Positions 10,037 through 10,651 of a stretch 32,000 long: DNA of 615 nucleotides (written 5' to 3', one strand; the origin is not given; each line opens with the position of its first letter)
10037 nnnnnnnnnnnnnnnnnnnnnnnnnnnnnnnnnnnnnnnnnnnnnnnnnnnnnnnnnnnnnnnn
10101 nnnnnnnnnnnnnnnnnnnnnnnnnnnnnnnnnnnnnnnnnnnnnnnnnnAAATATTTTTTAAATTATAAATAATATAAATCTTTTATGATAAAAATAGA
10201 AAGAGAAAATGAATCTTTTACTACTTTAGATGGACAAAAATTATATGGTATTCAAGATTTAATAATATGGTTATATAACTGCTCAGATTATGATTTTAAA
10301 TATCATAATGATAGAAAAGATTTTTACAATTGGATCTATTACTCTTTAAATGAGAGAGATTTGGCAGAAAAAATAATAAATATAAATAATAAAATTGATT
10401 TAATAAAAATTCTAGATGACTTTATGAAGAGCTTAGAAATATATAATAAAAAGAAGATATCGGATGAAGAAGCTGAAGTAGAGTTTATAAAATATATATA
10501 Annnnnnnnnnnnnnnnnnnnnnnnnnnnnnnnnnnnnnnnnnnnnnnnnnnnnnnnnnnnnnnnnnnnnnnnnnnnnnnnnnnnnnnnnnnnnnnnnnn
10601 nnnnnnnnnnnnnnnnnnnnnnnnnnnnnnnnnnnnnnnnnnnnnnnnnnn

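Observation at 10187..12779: ParA/MinD ATPase translationally coupled between a small protein and a eukaryote-type glycogen synthase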

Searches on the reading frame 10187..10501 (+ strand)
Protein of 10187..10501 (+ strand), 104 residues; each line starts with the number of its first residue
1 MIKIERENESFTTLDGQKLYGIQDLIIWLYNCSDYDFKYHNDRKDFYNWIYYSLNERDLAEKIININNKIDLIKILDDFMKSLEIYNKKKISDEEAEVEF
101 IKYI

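Call 3: search_protein_families(library=pfam, proteins=[window:10187-10501:+], max_evalue=0.01)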
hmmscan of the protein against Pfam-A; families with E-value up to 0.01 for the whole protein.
window:10187-10501:+ (104 aa): 1 family
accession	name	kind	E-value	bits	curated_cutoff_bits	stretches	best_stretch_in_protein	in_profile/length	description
PF19027.5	DUF5752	-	0.0098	15.7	23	0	38-88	55-104/208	Family of unknown function (DUF5752)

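Call 4: search_protein_families(library=ncbifam, proteins=[window:10187-10501:+], max_evalue=0.01)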
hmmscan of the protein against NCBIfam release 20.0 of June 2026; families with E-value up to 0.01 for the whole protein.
window:10187-10501:+ (104 aa): 0 families

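Call 8: find_homologous_proteins(query=window:10187-10498:+, max_evalue=0.01)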
Query window:10187-10498:+ (104 aa): 2 proteins with E <= 0.01 among 7 candidates.
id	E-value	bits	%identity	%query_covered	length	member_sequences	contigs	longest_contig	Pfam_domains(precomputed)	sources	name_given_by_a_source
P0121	1.6e-60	220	100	100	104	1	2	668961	-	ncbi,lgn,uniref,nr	ncbi:hypothetical protein MJ1_0085 [Nanobdella aerobiophila]|uniref:Uncharacterized protein n=1 Tax=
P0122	5.3e-20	89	60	71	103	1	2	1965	-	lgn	-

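Call 12: find_homologous_proteins(query=A1, max_evalue=0.01)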
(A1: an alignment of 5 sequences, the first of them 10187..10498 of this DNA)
Query A1 (5 sequences) (104 aa, profile of the alignment): 22 proteins with E <= 0.01 among 1107 candidates.
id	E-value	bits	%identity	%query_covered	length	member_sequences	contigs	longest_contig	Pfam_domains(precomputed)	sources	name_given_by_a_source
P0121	2.0e-45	171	100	100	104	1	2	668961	-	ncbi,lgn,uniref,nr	ncbi:hypothetical protein MJ1_0085 [Nanobdella aerobiophila]|uniref:Uncharacterized protein n=1 Tax=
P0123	2.8e-45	170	52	100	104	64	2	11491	-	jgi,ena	-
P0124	7.6e-43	163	52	100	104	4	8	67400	-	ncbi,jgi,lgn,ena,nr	ncbi:MAG: hypothetical protein RQ869_01055 [Candidatus Nanopusillus sp.]|jgi:hypothetical protein|nr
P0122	1.1e-42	162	60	71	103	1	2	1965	-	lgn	-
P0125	1.2e-42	162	51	98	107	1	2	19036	-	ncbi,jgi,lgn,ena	-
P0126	1.5e-42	162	52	100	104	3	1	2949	-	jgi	jgi:hypothetical protein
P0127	1.6e-42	162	53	100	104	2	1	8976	-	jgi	-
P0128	1.9e-42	161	54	100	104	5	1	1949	-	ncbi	-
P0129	9.9e-41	156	56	98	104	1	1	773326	-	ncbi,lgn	ncbi:hypothetical protein YN1_4160 [Nanoarchaeota archaeon]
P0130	1.3e-40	155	51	100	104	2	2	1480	-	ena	-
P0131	4.0e-38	147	54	98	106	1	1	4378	-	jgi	jgi:hypothetical protein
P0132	4.3e-38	147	58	74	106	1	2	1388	-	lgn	-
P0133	1.4e-37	146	49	79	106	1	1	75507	-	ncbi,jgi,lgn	ncbi:MAG: hypothetical protein ACP5GJ_00855 [Nanopusillaceae archaeon]|jgi:hypothetical protein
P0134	2.7e-37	145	53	78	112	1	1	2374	-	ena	-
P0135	1.7e-36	142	61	73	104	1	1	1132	-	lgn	-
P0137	3.3e-25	106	42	97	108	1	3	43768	-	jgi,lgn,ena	-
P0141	4.3e-9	54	36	70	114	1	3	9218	PF19027.6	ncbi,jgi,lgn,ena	-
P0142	2.8e-5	42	33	62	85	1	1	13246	PF19027.6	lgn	-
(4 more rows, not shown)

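Call 13: search_protein_families(library=pfam, alignment_id=A1, max_evalue=1)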
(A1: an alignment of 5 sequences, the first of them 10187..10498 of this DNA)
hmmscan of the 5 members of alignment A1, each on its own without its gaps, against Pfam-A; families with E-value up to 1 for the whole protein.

A. member 1, window:10187-10498:+ (104 aa): 1 family
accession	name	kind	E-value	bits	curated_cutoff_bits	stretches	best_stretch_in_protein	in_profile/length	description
PF19027.5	DUF5752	-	0.0098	15.7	23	1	38-88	55-104/208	Family of unknown function (DUF5752)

B. families by the number of members that match (of 5 scanned): 4 families
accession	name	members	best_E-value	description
PF19027.5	DUF5752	3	0.00054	Family of unknown function (DUF5752)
PF02387.20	IncFII_repA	2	0.063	IncFII RepA protein family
PF11931.14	SF3a60_Prp9_C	1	0.018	SF3a60/Prp9 C-terminal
PF12588.13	PSDC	1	0.058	Phophatidylserine decarboxylase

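Call 14: find_encoding_contigs(protein=P0141, flank=6000, max_places=3)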
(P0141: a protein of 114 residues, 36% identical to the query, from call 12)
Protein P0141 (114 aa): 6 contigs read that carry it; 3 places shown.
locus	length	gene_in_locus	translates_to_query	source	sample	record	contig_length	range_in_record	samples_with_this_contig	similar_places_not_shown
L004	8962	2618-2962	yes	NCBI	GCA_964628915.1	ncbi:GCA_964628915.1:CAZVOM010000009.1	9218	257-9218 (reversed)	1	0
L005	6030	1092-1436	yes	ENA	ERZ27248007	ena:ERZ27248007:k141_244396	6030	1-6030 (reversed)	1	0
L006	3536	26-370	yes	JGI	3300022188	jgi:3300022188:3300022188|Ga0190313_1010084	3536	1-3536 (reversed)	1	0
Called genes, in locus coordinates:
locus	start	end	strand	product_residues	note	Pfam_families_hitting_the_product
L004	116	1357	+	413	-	PF08323:Glyco_transf_5, PF13439:Glyco_transf_4, PF13579:Glyco_trans_4_4, PF00982:Glyco_transf_20 (faint), PF20706:GT4-conflict, PF00534:Glycos_transf_1, PF13692:Glyco_trans_1_4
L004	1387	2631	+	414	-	PF03065:Glyco_hydro_57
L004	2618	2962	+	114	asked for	PF19027:DUF5752 (weak)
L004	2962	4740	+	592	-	PF05693:Glycogen_syn, PF08323:Glyco_transf_5, PF00534:Glycos_transf_1 (faint), PF20706:GT4-conflict (faint)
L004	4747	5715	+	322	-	PF01087:GalP_UDP_transf, PF02744:GalP_UDP_tr_C (faint), PF16285:DUF4931_N (weak), PF16268:DUF4921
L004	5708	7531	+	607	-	PF06202:GDE_C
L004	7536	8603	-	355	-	PF01326:PPDK_N (faint)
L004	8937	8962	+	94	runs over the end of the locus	?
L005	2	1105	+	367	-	?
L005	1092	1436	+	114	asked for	PF19027:DUF5752 (weak)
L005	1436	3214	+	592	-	PF05693:Glycogen_syn, PF08323:Glyco_transf_5, PF00534:Glycos_transf_1 (faint), PF20706:GT4-conflict (faint)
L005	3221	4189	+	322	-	PF01087:GalP_UDP_transf, PF02744:GalP_UDP_tr_C (faint), PF16285:DUF4931_N (weak), PF16268:DUF4921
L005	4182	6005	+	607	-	PF06202:GDE_C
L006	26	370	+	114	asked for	PF19027:DUF5752 (weak)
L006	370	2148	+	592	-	PF05693:Glycogen_syn, PF08323:Glyco_transf_5, PF00534:Glycos_transf_1 (faint), PF20706:GT4-conflict (faint)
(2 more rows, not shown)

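Call 15: find_encoding_contigs(protein=P0142, flank=6000, max_places=3)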
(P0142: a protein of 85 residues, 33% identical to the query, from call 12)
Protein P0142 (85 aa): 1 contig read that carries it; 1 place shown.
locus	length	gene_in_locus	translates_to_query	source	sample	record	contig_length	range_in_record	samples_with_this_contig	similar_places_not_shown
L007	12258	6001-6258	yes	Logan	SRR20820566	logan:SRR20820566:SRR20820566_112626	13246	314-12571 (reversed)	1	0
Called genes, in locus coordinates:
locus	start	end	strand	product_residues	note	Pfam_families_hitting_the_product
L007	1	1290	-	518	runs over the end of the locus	PF00587:tRNA-synt_2b (faint), PF03129:HGTP_anticodon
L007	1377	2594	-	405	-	PF03215:Rad17, PF05673:DUF815 (faint), PF00004:AAA, PF22608:DNAX_ATPase_lid (weak), PF25361:AAA_lid_RFC1 (faint), PF16193:AAA_assoc_2 (faint), PF21960:RCF1-5-like_lid (weak)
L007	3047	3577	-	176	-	-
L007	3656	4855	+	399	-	PF01926:MMR_HSR1, PF02421:FeoB_N (weak), PF08438:YGR210-like_G4, PF02824:TGS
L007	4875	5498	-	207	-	-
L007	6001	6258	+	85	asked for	PF19027:DUF5752 (weak)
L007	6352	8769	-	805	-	PF22544:HYDIN_VesB_CFA65-like_Ig (faint), PF11614:FixG_C (faint), PF17963:Big_9 (weak)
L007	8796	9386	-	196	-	-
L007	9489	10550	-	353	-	PF02412:TSP_3 (faint)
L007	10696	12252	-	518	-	-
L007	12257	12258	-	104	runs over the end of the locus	?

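Call 16: find_encoding_contigs(protein=P0137, flank=6000, max_places=2)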
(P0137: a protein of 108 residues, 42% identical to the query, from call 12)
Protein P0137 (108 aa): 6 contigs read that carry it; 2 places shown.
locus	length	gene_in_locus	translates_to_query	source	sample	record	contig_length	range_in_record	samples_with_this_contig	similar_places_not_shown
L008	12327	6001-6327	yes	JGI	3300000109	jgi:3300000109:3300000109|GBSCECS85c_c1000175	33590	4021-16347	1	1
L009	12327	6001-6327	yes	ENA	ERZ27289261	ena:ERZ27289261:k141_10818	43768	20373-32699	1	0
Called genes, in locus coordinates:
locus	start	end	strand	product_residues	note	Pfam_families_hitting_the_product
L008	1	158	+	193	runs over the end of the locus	PF13207:AAA_17, PF13238:AAA_18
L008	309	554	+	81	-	PF01966:HD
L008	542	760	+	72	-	-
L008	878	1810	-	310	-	PF13173:AAA_14, PF13401:AAA_22 (faint), PF00004:AAA, PF07728:AAA_5 (weak), PF01022:HTH_5 (faint), PF01978:TrmB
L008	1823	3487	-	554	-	-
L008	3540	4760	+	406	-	PF08323:Glyco_transf_5, PF13439:Glyco_transf_4, PF13579:Glyco_trans_4_4, PF20706:GT4-conflict, PF00534:Glycos_transf_1, PF13692:Glyco_trans_1_4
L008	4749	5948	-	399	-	PF03065:Glyco_hydro_57, PF01522:Polysacc_deac_1 (weak)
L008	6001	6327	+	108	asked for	-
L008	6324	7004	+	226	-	PF01656:CbiA, PF06564:CBP_BcsQ (faint), PF10609:ParA (weak), PF13614:AAA_31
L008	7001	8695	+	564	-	PF05693:Glycogen_syn, PF08323:Glyco_transf_5, PF13439:Glyco_transf_4 (weak), PF00534:Glycos_transf_1 (weak), PF20706:GT4-conflict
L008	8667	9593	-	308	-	PF01594:AI-2E_transport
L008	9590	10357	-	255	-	PF06745:ATPase, PF23442:DUF7125 (weak)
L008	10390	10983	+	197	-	-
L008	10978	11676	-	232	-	PF01172:SBDS_N, PF09377:SBDS_domain_II, PF20268:SBDS_C (weak)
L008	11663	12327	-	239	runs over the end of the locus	PF10584:Proteasome_A_N, PF00227:Proteasome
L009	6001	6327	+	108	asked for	-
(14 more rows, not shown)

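Call 32: search_solved_structures(query=A3, max_evalue=10)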
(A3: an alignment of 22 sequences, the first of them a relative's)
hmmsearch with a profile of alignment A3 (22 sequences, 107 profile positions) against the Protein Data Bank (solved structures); distinct sequences matched with E-value up to 10: 15.
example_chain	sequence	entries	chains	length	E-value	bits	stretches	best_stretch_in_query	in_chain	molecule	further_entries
2vdv_E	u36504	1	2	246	0.032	17.4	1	33-94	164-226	TRNA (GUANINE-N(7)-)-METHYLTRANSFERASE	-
2vdu_E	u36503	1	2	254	0.034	17.3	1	33-94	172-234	TRNA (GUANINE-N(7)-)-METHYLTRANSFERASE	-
9pv4_C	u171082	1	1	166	0.18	15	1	46-81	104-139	10E8-GT12 immunogen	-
4mk6_A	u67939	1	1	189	0.22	14.7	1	32-101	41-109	Probable Dihydroxyacetone Kinase Regulator DHSK_reg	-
9pv3_D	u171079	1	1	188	0.24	14.5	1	46-81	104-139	10E8-GT12 immunogen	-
6lpd_A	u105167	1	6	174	0.31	14.2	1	30-83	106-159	Ferritin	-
2m9g_A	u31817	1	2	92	0.33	14.1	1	42-80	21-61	Protein S100-A12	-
1e8a_A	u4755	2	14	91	0.34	14.1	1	42-80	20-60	S100A12 | CALGRANULIN C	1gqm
4cso_A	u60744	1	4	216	0.49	13.6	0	42-68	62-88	ORFY PROTEIN, TRANSCRIPTION FACTOR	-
5cwh_A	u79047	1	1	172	0.51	13.5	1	58-87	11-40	Designed helical repeat protein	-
8u08_C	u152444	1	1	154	0.62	13.2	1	47-82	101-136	10E8-GT11 epitope scaffold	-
7r94_F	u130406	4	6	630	0.64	13.2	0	36-58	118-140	Plastin-3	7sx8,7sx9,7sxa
8v2e_C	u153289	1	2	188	0.64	13.2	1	47-81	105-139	10E8 EPITOPE SCAFFOLD B055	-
9ibq_A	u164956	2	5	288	0.76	12.9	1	32-105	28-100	BstEII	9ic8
6w2w_A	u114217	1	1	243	9.8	9.4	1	58-85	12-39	Junction 24 DHR14-DHR18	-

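Call 35: predict_structure(alignment_id=A3)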
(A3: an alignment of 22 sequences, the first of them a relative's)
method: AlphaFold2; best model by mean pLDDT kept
length: 104 residues; sequences in the alignment: 22
mean_pLDDT: 88.0   pTM: 0.74
mean pLDDT of the five models: 88.0, 87.7, 85.0, 84.2, 84.0
residues with pLDDT >= 90: 71; 70-90: 22; 50-70: 11; < 50: 0
segments of 3 or more residues with pLDDT < 50: none
pLDDT, mean of each block of 10 residues (from residue 1): 77 94 95 96 96 93 94 95 74 72 67
secondary structure, 60 per line:
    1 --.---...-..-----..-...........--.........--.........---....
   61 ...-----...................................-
elements in order: H22-31 H34-42 H45-53 H57-63 H69-103

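Call 40: search_protein_representatives(alignment_id=A3)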
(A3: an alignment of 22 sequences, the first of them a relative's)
Query: 22 sequences, 107 profile positions. Proteins with E-value up to 0.001 (for the whole library): 4504; up to 1e-10: 1893; up to 1e-30: 12. The best 150 are listed.
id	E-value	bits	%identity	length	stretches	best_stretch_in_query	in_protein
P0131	5.8e-41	154.9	-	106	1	1-106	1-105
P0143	5.6e-36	138.9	-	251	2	3-88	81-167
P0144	1.1e-35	137.9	-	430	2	4-81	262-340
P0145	1.2e-35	137.7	-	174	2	5-81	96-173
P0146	4.3e-34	132.8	-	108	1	2-106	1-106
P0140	1.3e-33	131.3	-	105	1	2-106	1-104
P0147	5.0e-33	129.4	-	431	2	3-95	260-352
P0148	1.3e-32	128.1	-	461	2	3-92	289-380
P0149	1.5e-32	127.8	-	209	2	3-92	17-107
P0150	1.9e-32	127.5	-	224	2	3-80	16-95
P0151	2.8e-31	123.7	-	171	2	8-81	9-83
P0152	3.4e-31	123.5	-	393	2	3-79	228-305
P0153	1.3e-30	121.6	-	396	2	5-90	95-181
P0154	1.5e-30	121.4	-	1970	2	8-82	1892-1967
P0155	3.5e-30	120.2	-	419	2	6-93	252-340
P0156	3.5e-30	120.2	-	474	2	5-79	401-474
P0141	6.2e-30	119.4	-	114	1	2-106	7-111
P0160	3.0e-29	117.2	-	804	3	7-91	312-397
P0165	1.3e-28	115.2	-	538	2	5-80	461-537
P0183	1.2e-24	102.4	-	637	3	5-84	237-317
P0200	1.6e-21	92.3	-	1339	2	3-79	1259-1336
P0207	7.3e-20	87.0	-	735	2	5-83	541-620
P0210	1.3e-19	86.2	-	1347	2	4-75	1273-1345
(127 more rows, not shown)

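Call 41: search_protein_families(library=pfam, proteins=[P0144, P0148, P0154, P0160, P0200, P0210, P0207, P0165, P0156, P0183], max_evalue=0.001)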
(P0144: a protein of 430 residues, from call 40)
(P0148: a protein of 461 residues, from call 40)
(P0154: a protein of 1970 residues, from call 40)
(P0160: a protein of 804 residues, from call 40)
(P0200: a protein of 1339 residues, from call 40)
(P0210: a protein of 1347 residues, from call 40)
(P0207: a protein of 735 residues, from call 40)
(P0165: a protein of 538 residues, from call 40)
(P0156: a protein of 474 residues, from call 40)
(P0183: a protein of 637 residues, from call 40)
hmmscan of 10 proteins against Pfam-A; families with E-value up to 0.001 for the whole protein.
P0144 (430 aa): 1 family
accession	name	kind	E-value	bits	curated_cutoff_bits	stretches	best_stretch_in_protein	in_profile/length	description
PF19027.5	DUF5752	-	3.8e-09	36.6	23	1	389-417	53-81/208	Family of unknown function (DUF5752)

P0148 (461 aa): 2 families
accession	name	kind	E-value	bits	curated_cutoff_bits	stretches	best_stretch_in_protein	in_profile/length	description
PF19027.5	DUF5752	-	3.8e-07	30.1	23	1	300-380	15-107/208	Family of unknown function (DUF5752)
PF13012.11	MitMem_reg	-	0.00012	22.3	26.6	0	268-334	27-92/113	Maintenance of mitochondrial structure and function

P0154 (1970 aa): 10 families
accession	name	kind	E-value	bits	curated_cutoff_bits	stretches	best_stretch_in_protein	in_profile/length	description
PF13620.12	CarboxypepD_reg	-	6.2e-66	219.2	32.3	9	358-430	2-81/82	Carboxypeptidase regulatory-like domain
PF13715.12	CarbopepD_reg_2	-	4.7e-49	164.8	32.2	6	358-431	1-77/88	CarboxypepD_reg-like domain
PF15976.11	CooC_C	-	2.6e-09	37.5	29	0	785-823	25-63/93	CS1-pili formation C-terminal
PF01935.23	DUF87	-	4e-08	34.1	23.2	1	1338-1435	3-82/220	Helicase HerA, central domain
PF05872.18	HerA_C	-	1.2e-07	31.2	22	1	1349-1402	14-67/502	Helicase HerA-like C-terminal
PF08308.17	PEGA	-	1.2e-06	28.7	20.8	0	899-934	32-67/71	PEGA domain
PF16371.11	MetallophosN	-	2.9e-06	27.8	35.6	0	450-499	5-55/77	N terminal of Calcineurin-like phosphoesterase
PF19027.5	DUF5752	-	0.0001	22.2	23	0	1769-1799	53-83/208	Family of unknown function (DUF5752)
PF10412.15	TrwB_AAD_bind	-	0.00056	19.3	20.5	0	1356-1395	15-54/387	Type IV secretion-system coupling protein DNA-binding domain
PF12985.13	DUF3869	-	0.00065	20.3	24.5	0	525-577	7-60/85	Domain of unknown function (DUF3869)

P0160 (804 aa): 7 families
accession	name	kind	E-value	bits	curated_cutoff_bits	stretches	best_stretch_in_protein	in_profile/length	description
PF06745.19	ATPase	-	1.9e-45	155.4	26.6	1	567-800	3-230/231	KaiC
PF19027.5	DUF5752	-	5.1e-11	42.7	23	1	346-374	53-81/208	Family of unknown function (DUF5752)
PF13481.12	AAA_25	-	1.3e-06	28.7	27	1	576-731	26-187/195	AAA domain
PF07088.17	GvpD_P-loop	-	4.4e-06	27.1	24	1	582-756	9-172/189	GvpD gas vesicle protein, P-loop domain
PF03796.21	DnaB_C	-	2.2e-05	24.4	27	1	567-630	4-67/255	DnaB-like helicase C terminal domain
PF13245.12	AAA_19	-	0.00074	20.1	25.1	0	584-619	12-49/134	AAA domain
PF06068.19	TIP49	-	0.00095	18.9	23.8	0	545-623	16-87/347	TIP49 P-loop domain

P0200 (1339 aa): 2 families
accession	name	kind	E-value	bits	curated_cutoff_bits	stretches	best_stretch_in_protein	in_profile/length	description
PF01935.23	DUF87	-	1.1e-07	32.6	23.2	1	629-715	1-69/220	Helicase HerA, central domain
PF13620.12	CarboxypepD_reg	-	3.1e-07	31.1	32.3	1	244-316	2-82/82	Carboxypeptidase regulatory-like domain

P0210 (1347 aa): 9 families
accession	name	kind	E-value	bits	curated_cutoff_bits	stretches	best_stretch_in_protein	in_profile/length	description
PF01935.23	DUF87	-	5.2e-11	43.5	23.2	1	634-705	1-75/220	Helicase HerA, central domain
PF13620.12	CarboxypepD_reg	-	2.4e-07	31.5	32.3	1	240-311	2-81/82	Carboxypeptidase regulatory-like domain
PF05872.18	HerA_C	-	1.5e-06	27.6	22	1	641-722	8-90/502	Helicase HerA-like C-terminal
PF19027.5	DUF5752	-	1.4e-05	25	23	0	1069-1112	54-106/208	Family of unknown function (DUF5752)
PF04851.21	ResIII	-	4.1e-05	24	22.5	1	651-796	20-138/164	Type III restriction enzyme, res subunit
PF13715.12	CarbopepD_reg_2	-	0.00036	20.9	32.2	1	240-314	1-79/88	CarboxypepD_reg-like domain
PF01580.24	FtsK_SpoIIIE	-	0.00046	20.1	24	1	633-689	19-78/221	FtsK/SpoIIIE family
PF10412.15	TrwB_AAD_bind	-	0.00066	19.1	20.5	0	652-693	13-54/387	Type IV secretion-system coupling protein DNA-binding domain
PF12846.13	AAA_10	-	0.0008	19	27.5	0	655-717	22-82/362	AAA-like domain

P0207 (735 aa): 1 family
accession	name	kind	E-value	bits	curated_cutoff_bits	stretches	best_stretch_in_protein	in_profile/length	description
PF19027.5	DUF5752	-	1.5e-05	24.9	23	0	146-203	41-110/208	Family of unknown function (DUF5752)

P0165 (538 aa): 1 family
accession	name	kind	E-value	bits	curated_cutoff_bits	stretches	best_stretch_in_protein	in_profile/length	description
PF19027.5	DUF5752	-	7.9e-10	38.9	23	1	494-527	50-83/208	Family of unknown function (DUF5752)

P0156 (474 aa): 1 family
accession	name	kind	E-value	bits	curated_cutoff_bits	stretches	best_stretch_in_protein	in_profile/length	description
PF19027.5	DUF5752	-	0.00016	21.6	23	0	326-458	15-185/208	Family of unknown function (DUF5752)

P0183 (637 aa): 7 families
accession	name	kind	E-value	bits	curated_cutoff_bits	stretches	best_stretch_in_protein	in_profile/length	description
PF06745.19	ATPase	-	6e-48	163.7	26.6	1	399-633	2-230/231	KaiC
PF19027.5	DUF5752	-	1.3e-12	48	23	2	33-166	57-204/208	Family of unknown function (DUF5752)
PF13481.12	AAA_25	-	3.7e-08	33.7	27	1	406-564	23-187/195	AAA domain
PF07088.17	GvpD_P-loop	-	1.6e-06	28.6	24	1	417-589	11-172/189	GvpD gas vesicle protein, P-loop domain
PF03796.21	DnaB_C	-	1.6e-05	24.9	27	1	398-463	2-67/255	DnaB-like helicase C terminal domain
PF00437.27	T2SSE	-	0.00039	19.6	24.9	1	418-475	144-199/370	Type II/IV secretion system protein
PF13245.12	AAA_19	-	0.00043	20.9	25.1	0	417-456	12-53/134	AAA domain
